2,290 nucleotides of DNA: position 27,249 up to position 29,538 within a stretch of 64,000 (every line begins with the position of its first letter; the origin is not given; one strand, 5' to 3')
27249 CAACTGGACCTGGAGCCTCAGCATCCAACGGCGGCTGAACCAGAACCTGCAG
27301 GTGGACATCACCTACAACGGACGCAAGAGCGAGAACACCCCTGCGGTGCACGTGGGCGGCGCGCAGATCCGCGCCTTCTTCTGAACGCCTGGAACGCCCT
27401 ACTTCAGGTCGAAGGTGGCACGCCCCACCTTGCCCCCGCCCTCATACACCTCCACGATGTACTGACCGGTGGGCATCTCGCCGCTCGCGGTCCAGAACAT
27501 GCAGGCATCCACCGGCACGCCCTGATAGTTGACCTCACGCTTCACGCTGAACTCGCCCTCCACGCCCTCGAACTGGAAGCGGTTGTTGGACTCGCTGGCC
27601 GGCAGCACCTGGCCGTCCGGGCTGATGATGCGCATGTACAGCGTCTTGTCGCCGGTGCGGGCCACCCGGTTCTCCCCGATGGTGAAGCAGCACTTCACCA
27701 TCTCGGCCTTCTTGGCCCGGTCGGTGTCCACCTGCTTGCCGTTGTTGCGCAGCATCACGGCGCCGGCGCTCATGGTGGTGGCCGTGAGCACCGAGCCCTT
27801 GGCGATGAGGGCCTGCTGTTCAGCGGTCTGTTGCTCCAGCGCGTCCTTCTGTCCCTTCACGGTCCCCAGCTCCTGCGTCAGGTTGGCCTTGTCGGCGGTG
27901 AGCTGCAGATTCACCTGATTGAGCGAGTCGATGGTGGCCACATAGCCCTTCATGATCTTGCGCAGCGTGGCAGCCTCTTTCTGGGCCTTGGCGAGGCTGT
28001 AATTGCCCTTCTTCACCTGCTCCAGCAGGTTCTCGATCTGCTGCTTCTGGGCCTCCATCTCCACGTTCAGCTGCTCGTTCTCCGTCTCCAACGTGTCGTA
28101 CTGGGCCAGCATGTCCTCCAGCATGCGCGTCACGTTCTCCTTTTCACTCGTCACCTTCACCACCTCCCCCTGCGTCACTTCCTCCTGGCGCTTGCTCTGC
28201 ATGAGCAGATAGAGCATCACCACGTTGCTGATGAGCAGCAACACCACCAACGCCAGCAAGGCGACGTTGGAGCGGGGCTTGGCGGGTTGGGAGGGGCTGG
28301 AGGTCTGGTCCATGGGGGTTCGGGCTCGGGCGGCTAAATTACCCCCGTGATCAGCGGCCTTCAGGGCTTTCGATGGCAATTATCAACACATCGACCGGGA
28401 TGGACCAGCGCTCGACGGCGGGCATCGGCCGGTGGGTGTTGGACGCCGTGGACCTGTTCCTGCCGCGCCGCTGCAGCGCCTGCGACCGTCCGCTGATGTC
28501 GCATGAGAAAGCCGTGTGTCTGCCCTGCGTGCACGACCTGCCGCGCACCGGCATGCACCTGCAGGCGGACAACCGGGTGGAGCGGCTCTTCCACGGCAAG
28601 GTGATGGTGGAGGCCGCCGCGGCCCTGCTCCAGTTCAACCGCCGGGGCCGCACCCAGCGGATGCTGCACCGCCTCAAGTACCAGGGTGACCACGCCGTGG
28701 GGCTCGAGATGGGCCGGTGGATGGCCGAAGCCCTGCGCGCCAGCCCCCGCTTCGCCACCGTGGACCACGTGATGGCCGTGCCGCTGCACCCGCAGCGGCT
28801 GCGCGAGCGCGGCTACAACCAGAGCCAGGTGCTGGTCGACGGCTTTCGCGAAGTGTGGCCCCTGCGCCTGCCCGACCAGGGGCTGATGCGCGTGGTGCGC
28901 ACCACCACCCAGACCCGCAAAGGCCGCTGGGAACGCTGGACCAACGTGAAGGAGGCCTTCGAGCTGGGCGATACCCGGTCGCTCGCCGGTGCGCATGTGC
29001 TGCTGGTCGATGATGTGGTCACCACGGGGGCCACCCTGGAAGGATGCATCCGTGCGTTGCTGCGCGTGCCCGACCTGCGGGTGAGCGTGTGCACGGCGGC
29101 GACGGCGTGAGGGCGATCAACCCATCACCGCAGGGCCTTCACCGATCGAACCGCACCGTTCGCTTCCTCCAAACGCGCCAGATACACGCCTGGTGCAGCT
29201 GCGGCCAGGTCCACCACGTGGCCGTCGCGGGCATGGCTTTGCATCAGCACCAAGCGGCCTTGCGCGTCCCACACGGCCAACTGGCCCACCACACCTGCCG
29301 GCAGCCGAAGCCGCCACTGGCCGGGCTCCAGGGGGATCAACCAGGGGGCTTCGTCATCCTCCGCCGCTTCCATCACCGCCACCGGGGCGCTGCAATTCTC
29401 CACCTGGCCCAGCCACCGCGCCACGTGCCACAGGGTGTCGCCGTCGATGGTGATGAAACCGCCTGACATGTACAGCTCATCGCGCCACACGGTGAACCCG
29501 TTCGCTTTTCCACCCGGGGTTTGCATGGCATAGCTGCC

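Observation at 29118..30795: Adjacent T9SS cargo genes share a ~235-bp DNA repeat encoding their sorting domains (recent duplication or gene conversion)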

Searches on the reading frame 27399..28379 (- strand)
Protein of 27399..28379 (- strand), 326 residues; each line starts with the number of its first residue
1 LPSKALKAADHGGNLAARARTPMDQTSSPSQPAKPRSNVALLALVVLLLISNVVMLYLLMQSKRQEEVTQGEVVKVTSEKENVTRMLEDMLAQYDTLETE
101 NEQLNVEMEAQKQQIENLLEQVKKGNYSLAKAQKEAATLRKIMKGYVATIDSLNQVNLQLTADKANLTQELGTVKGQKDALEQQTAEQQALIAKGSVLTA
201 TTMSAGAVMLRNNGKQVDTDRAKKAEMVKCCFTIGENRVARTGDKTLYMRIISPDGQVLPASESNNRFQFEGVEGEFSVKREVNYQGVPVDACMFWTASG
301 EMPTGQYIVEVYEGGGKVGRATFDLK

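Call 48: search_protein_families(library=ncbifam, proteins=[window:27399-28379:-], max_evalue=0.001)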
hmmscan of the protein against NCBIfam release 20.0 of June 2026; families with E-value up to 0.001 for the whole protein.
window:27399-28379:- (326 aa): 5 families
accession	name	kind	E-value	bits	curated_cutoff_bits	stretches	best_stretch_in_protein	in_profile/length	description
NF002572.0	PRK02224.1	equivalog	5.1e-05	21.7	1087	1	64-196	321-453/888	DNA double-strand break repair ATPase Rad50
TIGR04211.1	SH3_and_anchor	equivalog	5.9e-05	22.8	65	1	78-201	59-177/198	TIGR04211 family SH3 domain-containing protein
NF045487.1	ASRP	equivalog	0.00012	20.8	300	1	71-230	149-303/593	archaea-specific SMC-related protein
NF041034.1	Rad50_Sulf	equivalog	0.00033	18.6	1000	1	69-199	161-290/872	DNA double-strand break repair ATPase Rad50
TIGR02168.1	SMC_prok_B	equivalog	0.0006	17.7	567.35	1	69-205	824-960/1181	chromosome segregation protein SMC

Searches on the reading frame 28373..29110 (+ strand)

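Call 48: search_protein_families(library=ncbifam, proteins=[window:28373-29110:+], max_evalue=0.001)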
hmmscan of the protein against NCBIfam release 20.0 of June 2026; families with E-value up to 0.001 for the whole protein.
window:28373-29110:+ (245 aa): 3 families
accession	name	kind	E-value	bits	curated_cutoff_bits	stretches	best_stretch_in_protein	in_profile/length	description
TIGR00201.1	comF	subfamily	3.3e-22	79.3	233.55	1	34-239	1-185/190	ComF family protein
NF008616.0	PRK11595.1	equivalog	3.7e-21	75.6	304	1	34-232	23-213/227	DNA utilization protein GntX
NF005592.0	PRK07322.1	subfamily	0.00032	20.1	143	0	200-229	114-143/180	adenine phosphoribosyltransferase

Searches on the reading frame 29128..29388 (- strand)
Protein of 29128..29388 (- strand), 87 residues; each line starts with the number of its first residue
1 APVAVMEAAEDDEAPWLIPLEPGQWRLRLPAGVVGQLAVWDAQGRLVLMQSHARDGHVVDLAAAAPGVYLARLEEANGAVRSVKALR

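Call 9: find_homologous_proteins(query=window:29128-29388:-, max_evalue=0.001)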
Query seq(87 aa): 43 candidates shared short words with the query, none scored E <= 0.001.
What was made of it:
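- Tried and rejected: Word-indexed protein search with the CTD alone found nothing (call 9), although an identical B protein is in the collection.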

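Call 12: find_related_loci(query=A2, collection=genome_contigs, flank=10000)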
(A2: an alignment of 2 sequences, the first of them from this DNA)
Query A2 (87 aa) in genome_contigs; peptide patterns used: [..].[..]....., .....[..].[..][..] (x = any residue, [..] = any of these).
111 stretches matched a pattern; 4 encode a relative of the query (tblastn E <= 1e-3); 4 distinct loci.
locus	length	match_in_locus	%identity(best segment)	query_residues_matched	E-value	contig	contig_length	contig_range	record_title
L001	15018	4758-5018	95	1-87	4e-51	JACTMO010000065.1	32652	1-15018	MAG: Bacteroidetes bacterium isolate BJ7 scaffold_1148, whole genome shotgun sequence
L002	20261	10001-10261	93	1-87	3e-50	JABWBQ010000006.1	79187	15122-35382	MAG: Flavobacteriales bacterium isolate MAG_34 scaffold_213, whole genome shotgun sequence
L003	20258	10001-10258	72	1-87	7e-36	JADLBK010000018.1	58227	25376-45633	MAG: Flavobacteriales bacterium isolate SJ163 c_000000111848, whole genome shotgun sequence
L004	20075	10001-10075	62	6-31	9e-5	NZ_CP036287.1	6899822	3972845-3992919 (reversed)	Engelhardtia mirabilis strain Pla133 chromosome, complete genome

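Call 25: find_related_loci(query=A3, collection=metagenome_contigs, flank=10000)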
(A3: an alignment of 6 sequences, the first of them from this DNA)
Query A3 (87 aa) in metagenome_contigs; peptide patterns used: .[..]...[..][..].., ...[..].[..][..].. (x = any residue, [..] = any of these).
220 stretches matched a pattern; 2 encode a relative of the query (tblastn E <= 1e-3); 2 distinct loci.
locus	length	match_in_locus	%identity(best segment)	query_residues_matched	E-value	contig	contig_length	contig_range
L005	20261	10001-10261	93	1-87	2e-50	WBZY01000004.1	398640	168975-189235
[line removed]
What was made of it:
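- Peptide-pattern scans of 185,579 species genomes and of the metagenome collection found it only at this locus (calls 12, 25).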

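Call 27: search_protein_representatives(alignment_id=A2)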
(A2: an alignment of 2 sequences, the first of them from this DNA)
Query: 2 sequences, 87 profile positions. Proteins with E-value up to 0.001 (for the whole library): 53; up to 1e-10: 6; up to 1e-30: 1. The best 53 are listed.
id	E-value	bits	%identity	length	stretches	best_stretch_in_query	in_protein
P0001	4.8e-47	174.0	-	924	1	1-87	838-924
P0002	3.7e-30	119.9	-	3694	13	31-83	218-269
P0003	1.4e-15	73.1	-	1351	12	27-83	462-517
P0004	2.7e-14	69.0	-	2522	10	36-80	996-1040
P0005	2.1e-13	66.2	-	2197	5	36-80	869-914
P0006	3.0e-11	59.3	-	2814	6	36-80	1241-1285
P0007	4.3e-10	55.6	-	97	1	3-85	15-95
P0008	9.8e-10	54.4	-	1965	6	37-71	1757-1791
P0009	1.0e-09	54.4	-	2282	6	37-79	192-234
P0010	1.9e-09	53.5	-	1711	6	37-82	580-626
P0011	3.0e-09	52.9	-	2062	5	36-80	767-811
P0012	7.8e-09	51.5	-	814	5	21-84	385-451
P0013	7.2e-08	48.4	-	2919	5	37-82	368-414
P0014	7.2e-08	48.4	-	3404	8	33-79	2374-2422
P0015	7.7e-08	48.3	-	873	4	22-78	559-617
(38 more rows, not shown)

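Call 52: search_protein_families(library=pfam, alignment_id=A4, max_evalue=1)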
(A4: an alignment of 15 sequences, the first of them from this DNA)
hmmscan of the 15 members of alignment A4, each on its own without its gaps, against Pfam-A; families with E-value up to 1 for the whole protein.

A. member 1, seq(74 aa): 2 families
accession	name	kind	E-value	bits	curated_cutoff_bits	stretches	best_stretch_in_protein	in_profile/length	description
PF18962.6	Por_Secre_tail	-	0.012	16.3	27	1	24-67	24-69/75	Secretion system C-terminal sorting domain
PF04028.18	DUF374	-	0.03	14.4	26.8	1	27-72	2-47/69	Domain of unknown function (DUF374)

B. families by the number of members that match (of 15 scanned): 11 families
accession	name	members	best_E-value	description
PF18962.6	Por_Secre_tail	15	1.6e-06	Secretion system C-terminal sorting domain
PF11589.14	DUF3244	2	0.022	Domain of unknown function (DUF3244)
PF13464.11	RodZ_C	1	0.0022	RodZ C-terminal domain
PF04028.18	DUF374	1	0.03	Domain of unknown function (DUF374)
PF21129.3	TibC_1st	1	0.055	Glycosyltransferase TibC, N-terminal domain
PF06832.18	BiPBP_C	1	0.11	Penicillin-Binding Protein C-terminus Family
PF09912.14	DUF2141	1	0.13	Uncharacterized protein conserved in bacteria (DUF2141)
PF23795.1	SH3_YKFC_2nd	1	0.19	YKFC SH3b2 domain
PF23560.1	GBD_Hemicentin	1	0.21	Hemicentin galactose-binding domain-like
PF16967.11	TcfC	1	0.26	E-set like domain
PF09076.15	Crystall_2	1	0.31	Beta/Gamma crystallin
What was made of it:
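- On T9SS type A sorting domain (TIGR04183 / PF18962): PF18962 scores 16.3 against 27 for the A CTD alone (call 52). All 15 members hit PF18962, best E 1.6e-6 (call 52).
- All 15 CTDs tested have PF18962 as their commonest Pfam match (call 52).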

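Call 68: predict_structure(alignment_id=A6)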
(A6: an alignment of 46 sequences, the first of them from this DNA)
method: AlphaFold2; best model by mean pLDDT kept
length: 87 residues; sequences in the alignment: 46
mean_pLDDT: 91.4   pTM: 0.77
mean pLDDT of the five models: 91.4, 90.3, 89.7, 88.2, 87.7
residues with pLDDT >= 90: 73; 70-90: 2; 50-70: 12; < 50: 0
segments of 3 or more residues with pLDDT < 50: none
pLDDT, mean of each block of 10 residues (from residue 1): 59 88 96 96 98 97 97 96 95
secondary structure, 60 per line:
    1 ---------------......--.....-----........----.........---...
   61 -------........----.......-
elements in order: E16-21 E24-28 E34-41 E46-54 E58-60 E68-75 E80-86
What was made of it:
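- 29125..29358 (-): Repeat copy 1: the CTD of gene A ('type 1': ...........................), including the stop codon. AlphaFold2 model with pLDDT 91.4 and seven strands (call 68).
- On T9SS type A sorting domain (TIGR04183 / PF18962): The AlphaFold2 model has pLDDT 91.4 and seven strands, and the domain ends at the last residue (call 68).
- The AlphaFold2 model has pLDDT 91.4 and seven strands (call 68).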

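Call 71: fold_search(model_id=the predicted structure, library=pdb)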
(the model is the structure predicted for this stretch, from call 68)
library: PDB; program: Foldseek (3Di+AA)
matches with E <= 10: 1485; with E <= 0.001: 0
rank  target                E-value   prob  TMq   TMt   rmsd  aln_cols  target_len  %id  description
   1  8glk_D                2.1e-03  1.00  0.68  0.78   2.5        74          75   16  The Type 9 Secretion System dGldL peak II, NucA substrate bound complex (released 2024-01-31)
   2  8gl6_D                2.2e-03  1.00  0.68  0.76   2.4        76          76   13  The Type 9 Secretion System in vitro assembled, RemA-CTD substrate bound complex (released 2024-01-31)
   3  8gl8_D                4.2e-03  1.00  0.70  0.80   1.9        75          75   13  The Type 9 Secretion System Extended Translocon - SprA-PorV-PPI-RemZ-SkpA-SprE complex (released 2024-01-31)
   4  7jrm                  4.9e-03  1.00  0.62  0.14   2.6        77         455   16  The structure of CBM51-2 and INT domains from Clostridium perfringens ZmpB (released 2021-02-03)
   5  7jrl                  1.3e-02  1.00  0.57  0.13   3.7        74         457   18  The structure of CBM51-2 in complex with GlcNAc and INT domains from Clostridium perfringens ZmpB (released 2021-02-03)
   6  2p9r_B                1.7e-02  1.00  0.48  0.44   4.6        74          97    9  Human alpha2-macroglogulin is composed of multiple domains, as predicted by homology with complement component C3 (released 2007-08-21)
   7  4u49_A                2.2e-02  1.00  0.49  0.17   3.8        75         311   16  Crystal structure of Pectate Lyase Pel3 from Pectobacterium carotovorum with two monomers in the A.U (released 2015-08-05)
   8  3d33_A                2.3e-02  1.00  0.71  0.66   2.6        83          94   10  Crystal structure of a duf3244 family protein with an immunoglobulin-like beta-sandwich fold (bvu_0276) from bacteroid (released 2008-05-27)
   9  3d33_B                3.2e-02  1.00  0.65  0.61   2.2        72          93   10  Crystal structure of a duf3244 family protein with an immunoglobulin-like beta-sandwich fold (bvu_0276) from bacteroid (released 2008-05-27)
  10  8fk7_A                3.4e-02  1.00  0.52  0.35   5.0        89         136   12  Structure of the Pyrobaculum calidifontis flagellar-like archaeal type IV pilus (released 2023-06-28)
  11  6hyf_D                3.7e-02  1.00  0.58  0.61   3.6        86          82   12  Crystal structure of the third FNIII domain from rat beta4 integrin, a binding site for periaxin (released 2019-05-08)
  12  9x1i_A                3.9e-02  1.00  0.61  0.06   2.1        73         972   19  Structure of endo-beta-N-acetylglucosaminidase HS (released 2026-03-18)
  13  2xwx_A                3.9e-02  0.97  0.41  0.13   8.4        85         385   16  Vibrio cholerae colonization factor GbpA crystal structure (released 2011-11-16)
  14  8qb1_C                4.6e-02  1.00  0.69  0.72   2.0        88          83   15  C-terminal domain of mirolase from Tannerella forsythia (released 2024-02-28)
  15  6u7i_B                4.6e-02  1.00  0.62  0.11   4.7        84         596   13  Faecalibacterium prausnitzii Beta-glucuronidase (released 2019-10-30)
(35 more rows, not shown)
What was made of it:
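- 29125..29358 (-): The best PDB matches are T9SS substrate CTDs (call 71).
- On T9SS type A sorting domain (TIGR04183 / PF18962): Foldseek's top three hits are T9SS substrate CTDs; the mirolase CTD also matches (call 71).
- Closest known: Type A C-terminal sorting domain of T9SS cargo. Same: The predicted fold is a seven-strand Ig-like sandwich with TM 0.76-0.80 to those chains (calls 68, 71).
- The top three PDB matches are substrate CTDs bound to the F. johnsoniae translocon: 8GLK_D, 8GL6_D and 8GL8_D, TM 0.76-0.80 (call 71).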
